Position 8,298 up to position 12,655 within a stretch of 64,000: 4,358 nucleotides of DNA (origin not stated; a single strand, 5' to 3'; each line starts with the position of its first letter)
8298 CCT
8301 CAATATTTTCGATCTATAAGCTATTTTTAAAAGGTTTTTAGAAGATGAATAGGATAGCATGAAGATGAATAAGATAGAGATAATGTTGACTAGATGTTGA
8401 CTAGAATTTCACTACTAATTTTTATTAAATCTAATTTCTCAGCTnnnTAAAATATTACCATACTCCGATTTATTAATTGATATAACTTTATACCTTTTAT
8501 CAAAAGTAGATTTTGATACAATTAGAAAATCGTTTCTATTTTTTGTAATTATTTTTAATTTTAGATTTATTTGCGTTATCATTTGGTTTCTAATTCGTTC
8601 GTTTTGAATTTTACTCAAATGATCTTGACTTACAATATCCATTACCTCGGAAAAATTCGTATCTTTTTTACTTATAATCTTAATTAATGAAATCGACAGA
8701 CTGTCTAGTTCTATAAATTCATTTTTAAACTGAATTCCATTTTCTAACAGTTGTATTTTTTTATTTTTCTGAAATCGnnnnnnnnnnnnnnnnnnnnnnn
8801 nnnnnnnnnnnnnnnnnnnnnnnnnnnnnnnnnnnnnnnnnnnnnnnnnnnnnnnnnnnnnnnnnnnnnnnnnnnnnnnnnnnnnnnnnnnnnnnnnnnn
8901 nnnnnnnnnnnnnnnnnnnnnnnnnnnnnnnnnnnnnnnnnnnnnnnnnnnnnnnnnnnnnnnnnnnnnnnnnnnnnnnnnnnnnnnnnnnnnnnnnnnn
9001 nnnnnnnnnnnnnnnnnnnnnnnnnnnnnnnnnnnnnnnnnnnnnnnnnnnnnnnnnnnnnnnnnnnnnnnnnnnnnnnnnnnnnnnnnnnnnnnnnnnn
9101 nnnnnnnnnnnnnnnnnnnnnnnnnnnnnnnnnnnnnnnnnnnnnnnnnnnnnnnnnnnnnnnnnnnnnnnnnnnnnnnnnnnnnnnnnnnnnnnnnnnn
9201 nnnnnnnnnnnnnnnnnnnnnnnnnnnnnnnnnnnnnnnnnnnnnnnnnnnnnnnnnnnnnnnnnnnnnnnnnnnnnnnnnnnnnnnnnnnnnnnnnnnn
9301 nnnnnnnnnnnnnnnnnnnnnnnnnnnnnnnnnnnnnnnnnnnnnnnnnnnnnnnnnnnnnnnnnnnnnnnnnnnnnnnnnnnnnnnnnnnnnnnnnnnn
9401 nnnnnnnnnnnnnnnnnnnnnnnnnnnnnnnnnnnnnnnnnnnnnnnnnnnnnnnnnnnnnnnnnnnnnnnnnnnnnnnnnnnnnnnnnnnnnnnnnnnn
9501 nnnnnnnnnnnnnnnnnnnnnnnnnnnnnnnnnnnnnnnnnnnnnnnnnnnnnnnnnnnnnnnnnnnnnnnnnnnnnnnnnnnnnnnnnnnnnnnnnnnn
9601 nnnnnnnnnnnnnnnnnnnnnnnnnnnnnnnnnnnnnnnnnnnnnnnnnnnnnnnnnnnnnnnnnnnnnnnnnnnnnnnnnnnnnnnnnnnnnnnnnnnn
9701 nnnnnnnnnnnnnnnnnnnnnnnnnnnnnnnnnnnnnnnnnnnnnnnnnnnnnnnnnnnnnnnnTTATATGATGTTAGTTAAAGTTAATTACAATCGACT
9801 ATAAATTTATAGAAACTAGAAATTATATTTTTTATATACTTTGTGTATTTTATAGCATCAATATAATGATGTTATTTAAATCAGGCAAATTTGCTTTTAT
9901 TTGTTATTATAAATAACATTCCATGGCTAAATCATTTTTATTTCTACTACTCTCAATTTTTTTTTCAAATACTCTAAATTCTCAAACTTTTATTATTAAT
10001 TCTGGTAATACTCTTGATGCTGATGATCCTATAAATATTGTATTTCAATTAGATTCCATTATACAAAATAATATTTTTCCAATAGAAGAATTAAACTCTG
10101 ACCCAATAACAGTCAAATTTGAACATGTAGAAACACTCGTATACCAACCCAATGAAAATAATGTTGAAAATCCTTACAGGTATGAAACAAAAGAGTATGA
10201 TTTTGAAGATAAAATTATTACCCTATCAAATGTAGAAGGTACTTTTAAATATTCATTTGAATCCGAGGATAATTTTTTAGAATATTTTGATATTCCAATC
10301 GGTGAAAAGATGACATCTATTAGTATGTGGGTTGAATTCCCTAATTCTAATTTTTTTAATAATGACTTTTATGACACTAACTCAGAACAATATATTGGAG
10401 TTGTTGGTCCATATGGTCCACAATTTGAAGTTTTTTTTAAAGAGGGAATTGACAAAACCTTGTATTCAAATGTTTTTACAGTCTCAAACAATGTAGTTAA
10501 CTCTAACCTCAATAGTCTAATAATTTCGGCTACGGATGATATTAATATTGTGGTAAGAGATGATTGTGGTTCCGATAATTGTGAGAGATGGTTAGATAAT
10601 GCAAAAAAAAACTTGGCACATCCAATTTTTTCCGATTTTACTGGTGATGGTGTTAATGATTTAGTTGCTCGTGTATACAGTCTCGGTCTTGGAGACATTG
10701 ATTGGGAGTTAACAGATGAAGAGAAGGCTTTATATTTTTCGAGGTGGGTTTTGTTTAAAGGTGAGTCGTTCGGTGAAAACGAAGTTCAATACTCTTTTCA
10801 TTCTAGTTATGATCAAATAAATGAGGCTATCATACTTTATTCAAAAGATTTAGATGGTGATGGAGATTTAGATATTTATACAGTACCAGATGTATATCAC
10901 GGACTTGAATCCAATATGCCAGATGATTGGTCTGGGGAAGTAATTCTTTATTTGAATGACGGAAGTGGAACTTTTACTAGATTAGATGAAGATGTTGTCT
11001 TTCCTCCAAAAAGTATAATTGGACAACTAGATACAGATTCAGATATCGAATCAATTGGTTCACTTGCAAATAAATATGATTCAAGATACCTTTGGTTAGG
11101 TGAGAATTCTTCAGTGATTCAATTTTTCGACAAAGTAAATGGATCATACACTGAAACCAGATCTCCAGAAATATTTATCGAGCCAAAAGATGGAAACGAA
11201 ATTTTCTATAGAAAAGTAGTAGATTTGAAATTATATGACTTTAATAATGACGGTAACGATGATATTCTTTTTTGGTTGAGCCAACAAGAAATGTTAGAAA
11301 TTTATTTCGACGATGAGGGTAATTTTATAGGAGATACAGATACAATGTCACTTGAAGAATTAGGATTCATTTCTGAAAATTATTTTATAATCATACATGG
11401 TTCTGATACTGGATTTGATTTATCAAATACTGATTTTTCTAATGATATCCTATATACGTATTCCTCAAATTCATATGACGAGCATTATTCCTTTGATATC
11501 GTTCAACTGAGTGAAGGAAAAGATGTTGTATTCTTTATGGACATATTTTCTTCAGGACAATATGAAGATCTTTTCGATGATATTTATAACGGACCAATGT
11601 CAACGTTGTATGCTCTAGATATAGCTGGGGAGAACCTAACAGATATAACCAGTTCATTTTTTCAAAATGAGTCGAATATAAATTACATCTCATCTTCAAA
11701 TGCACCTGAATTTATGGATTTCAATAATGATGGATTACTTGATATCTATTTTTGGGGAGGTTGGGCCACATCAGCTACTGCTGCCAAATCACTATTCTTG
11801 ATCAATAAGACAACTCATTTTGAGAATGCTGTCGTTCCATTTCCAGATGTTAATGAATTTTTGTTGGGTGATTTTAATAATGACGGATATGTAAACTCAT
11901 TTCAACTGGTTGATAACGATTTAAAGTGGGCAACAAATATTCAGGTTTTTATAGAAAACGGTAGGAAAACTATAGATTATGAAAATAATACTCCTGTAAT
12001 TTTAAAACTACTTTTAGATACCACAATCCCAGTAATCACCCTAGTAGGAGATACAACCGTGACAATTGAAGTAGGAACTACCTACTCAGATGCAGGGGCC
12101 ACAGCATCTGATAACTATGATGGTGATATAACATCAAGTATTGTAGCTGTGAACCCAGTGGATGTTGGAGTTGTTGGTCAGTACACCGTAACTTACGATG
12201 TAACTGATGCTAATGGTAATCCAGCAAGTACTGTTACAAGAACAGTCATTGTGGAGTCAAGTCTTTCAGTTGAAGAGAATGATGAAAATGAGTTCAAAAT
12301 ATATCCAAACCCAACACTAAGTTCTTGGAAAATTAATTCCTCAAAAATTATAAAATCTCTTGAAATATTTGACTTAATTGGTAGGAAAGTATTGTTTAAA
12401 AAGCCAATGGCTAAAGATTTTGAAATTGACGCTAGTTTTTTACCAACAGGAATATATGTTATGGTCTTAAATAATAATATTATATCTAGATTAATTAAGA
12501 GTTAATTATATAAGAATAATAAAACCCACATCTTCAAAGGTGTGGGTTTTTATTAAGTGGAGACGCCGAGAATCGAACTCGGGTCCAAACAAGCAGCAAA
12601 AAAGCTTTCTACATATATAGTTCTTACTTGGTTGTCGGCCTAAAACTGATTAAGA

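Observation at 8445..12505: Candidate two-gene system: transmembrane kelch/winged-helix one-component regulator divergent from a T9SS-secreted FG-GAP protein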

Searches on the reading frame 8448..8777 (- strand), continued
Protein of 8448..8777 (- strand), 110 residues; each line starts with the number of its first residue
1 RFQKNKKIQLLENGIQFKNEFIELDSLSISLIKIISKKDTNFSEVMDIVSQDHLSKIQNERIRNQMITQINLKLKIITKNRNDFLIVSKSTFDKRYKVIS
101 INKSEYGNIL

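Call 64: find_encoding_contigs(protein=P0277, flank=7000, max_places=2)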
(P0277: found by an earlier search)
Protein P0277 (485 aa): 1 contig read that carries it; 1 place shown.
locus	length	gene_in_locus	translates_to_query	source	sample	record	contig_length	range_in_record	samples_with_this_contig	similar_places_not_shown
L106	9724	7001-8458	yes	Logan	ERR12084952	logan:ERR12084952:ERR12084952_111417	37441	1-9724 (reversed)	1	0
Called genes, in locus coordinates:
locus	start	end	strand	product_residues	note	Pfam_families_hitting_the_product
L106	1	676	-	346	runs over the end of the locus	PF00294:PfkB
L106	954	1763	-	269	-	-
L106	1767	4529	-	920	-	PF13620:CarboxypepD_reg, PF13715:CarbopepD_reg_2, PF07715:Plug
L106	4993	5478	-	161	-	PF00583:Acetyltransf_1, PF13673:Acetyltransf_10, PF13508:Acetyltransf_7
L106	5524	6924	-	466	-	PF08757:CotH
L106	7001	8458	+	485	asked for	PF24681:Kelch_KLHDC2_KLHL20_DRC7 (weak), PF24981:Beta-prop_ATRN-LZTR1 (weak)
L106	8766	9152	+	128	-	PF23870:DUF7225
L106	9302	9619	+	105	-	-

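Call 88: find_encoding_contigs(protein=P0158, flank=3000, max_places=2)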
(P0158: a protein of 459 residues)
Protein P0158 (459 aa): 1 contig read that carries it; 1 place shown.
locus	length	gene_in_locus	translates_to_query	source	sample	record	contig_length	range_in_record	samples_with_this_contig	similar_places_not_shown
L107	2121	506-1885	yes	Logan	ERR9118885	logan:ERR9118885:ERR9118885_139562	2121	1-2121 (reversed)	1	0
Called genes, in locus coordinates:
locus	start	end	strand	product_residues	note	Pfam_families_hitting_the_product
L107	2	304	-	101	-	?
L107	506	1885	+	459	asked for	PF13415:Beta-prop_FBX42 (faint), PF24681:Kelch_KLHDC2_KLHL20_DRC7, PF24981:Beta-prop_ATRN-LZTR1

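Call 89: find_encoding_contigs(protein=P0174, flank=3000, max_places=2)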
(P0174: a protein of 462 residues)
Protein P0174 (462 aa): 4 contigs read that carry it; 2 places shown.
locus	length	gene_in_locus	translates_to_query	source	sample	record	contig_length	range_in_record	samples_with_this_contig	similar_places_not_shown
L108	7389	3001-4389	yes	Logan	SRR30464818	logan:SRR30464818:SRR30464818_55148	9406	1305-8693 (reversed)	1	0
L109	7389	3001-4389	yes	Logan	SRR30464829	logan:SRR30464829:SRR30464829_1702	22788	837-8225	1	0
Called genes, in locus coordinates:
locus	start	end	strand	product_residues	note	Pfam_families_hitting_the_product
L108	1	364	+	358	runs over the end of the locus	?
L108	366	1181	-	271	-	PF02535:Zip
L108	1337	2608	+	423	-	PF00924:MS_channel_2nd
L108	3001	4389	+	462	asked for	PF24681:Kelch_KLHDC2_KLHL20_DRC7 (weak), PF24981:Beta-prop_ATRN-LZTR1 (faint)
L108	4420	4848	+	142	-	-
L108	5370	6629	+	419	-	PF13421:Band_7_1, PF17032:Zn_ribbon_15 (faint), PF13248:Zn_ribbon_3 (faint), PF18912:DZR_2 (faint), PF12773:DZR, PF13240:Zn_Ribbon_1 (faint), PF12773:DZR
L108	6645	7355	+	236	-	-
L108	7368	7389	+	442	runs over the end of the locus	?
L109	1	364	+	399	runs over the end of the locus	?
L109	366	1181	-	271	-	PF02535:Zip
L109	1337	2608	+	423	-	PF00924:MS_channel_2nd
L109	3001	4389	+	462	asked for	PF24681:Kelch_KLHDC2_KLHL20_DRC7 (weak), PF24981:Beta-prop_ATRN-LZTR1 (faint)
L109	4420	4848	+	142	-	-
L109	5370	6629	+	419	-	PF13421:Band_7_1, PF17032:Zn_ribbon_15 (faint), PF13248:Zn_ribbon_3 (faint), PF18912:DZR_2 (faint), PF12773:DZR, PF13240:Zn_Ribbon_1 (faint), PF12773:DZR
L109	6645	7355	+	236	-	-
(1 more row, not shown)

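Call 90: find_encoding_contigs(protein=P0146, flank=3000, max_places=2)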
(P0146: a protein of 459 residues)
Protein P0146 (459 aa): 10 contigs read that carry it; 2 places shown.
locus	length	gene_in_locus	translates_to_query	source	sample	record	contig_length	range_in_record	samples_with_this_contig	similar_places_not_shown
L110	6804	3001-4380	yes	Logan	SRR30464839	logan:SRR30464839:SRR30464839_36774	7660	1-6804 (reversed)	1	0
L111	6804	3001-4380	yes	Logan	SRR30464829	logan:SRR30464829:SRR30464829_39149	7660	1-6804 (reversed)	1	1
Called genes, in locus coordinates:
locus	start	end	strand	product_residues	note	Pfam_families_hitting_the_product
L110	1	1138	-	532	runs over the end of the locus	-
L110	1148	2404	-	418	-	-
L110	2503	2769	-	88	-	-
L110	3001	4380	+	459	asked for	PF24681:Kelch_KLHDC2_KLHL20_DRC7 (weak), PF24981:Beta-prop_ATRN-LZTR1 (weak), PF13415:Beta-prop_FBX42 (faint)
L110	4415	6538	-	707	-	PF09848:SLFN-g3_helicase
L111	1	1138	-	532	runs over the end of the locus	-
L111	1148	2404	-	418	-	-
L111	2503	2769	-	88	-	-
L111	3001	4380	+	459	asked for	PF24681:Kelch_KLHDC2_KLHL20_DRC7 (weak), PF24981:Beta-prop_ATRN-LZTR1 (weak), PF13415:Beta-prop_FBX42 (faint)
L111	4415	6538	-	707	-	PF09848:SLFN-g3_helicase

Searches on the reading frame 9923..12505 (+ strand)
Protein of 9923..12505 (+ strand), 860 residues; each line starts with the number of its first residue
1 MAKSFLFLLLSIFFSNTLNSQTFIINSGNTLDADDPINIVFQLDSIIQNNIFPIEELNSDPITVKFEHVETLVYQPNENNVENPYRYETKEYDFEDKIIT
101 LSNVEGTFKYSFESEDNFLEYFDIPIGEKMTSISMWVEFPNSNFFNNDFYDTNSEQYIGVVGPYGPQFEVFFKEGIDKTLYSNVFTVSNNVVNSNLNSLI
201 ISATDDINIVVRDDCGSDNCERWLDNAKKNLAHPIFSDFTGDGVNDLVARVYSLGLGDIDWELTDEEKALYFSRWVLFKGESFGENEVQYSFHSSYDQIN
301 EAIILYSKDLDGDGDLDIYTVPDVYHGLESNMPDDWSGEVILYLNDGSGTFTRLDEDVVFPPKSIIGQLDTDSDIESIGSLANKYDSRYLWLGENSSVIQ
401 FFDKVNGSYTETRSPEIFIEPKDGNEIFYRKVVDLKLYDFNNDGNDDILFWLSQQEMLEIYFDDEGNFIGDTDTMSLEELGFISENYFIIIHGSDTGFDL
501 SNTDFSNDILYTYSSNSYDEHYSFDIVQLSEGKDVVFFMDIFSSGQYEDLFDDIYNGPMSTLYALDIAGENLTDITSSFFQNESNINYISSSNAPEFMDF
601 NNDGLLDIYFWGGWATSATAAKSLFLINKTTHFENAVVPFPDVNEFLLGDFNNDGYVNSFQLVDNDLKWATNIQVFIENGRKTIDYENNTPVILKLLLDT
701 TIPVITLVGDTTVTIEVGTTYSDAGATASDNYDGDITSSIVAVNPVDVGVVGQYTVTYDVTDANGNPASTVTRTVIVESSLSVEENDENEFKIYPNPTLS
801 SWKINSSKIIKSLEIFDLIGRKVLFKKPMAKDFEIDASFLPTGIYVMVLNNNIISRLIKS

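Call 3: search_protein_families(library=pfam, proteins=[window:9923-12505:+], max_evalue=1)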
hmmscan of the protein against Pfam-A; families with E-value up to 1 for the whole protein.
window:9923-12505:+ (860 aa): 6 families
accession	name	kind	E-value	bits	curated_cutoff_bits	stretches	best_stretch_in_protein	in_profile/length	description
PF16403.11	Bact_surface_Ig-like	-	4e-19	68.9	27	1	705-777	1-71/71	Bacterial surface protein, Ig-like domain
PF13517.12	FG-GAP_3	-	5e-11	43.5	26.9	5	309-356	1-34/61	FG-GAP-like repeat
PF18962.6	Por_Secre_tail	-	1.8e-08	35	27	1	793-853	1-66/75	Secretion system C-terminal sorting domain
PF02494.22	HYR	-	0.00053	20.7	21.7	1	699-771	2-75/81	HYR domain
PF01839.29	FG-GAP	-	0.0032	17.7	22.1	0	238-251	9-22/37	FG-GAP repeat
PF18981.6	InlK_D3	-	0.049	14.1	25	1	735-777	35-75/75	Internalin K domain (D3/D4)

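Call 4: search_protein_families(library=ncbifam, proteins=[window:9923-12505:+], max_evalue=1)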
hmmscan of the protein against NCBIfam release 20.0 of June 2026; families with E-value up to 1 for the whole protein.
window:9923-12505:+ (860 aa): 3 families
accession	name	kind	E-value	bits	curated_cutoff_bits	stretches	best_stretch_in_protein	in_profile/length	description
TIGR04183.1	Por_Secre_tail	domain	7.2e-08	32.3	23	1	793-858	1-70/72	T9SS type A sorting domain-containing protein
NF033932.1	LapB_rpt_80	domain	0.0083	16.4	45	1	752-781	1-31/83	LapB repeat-containing protein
NF047539.1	XAC2610_fam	domain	0.072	13.6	35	1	596-634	2-41/89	XAC2610-related protein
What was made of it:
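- Checked: TIGR04183 is above its cut-off (calls 3, 4).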
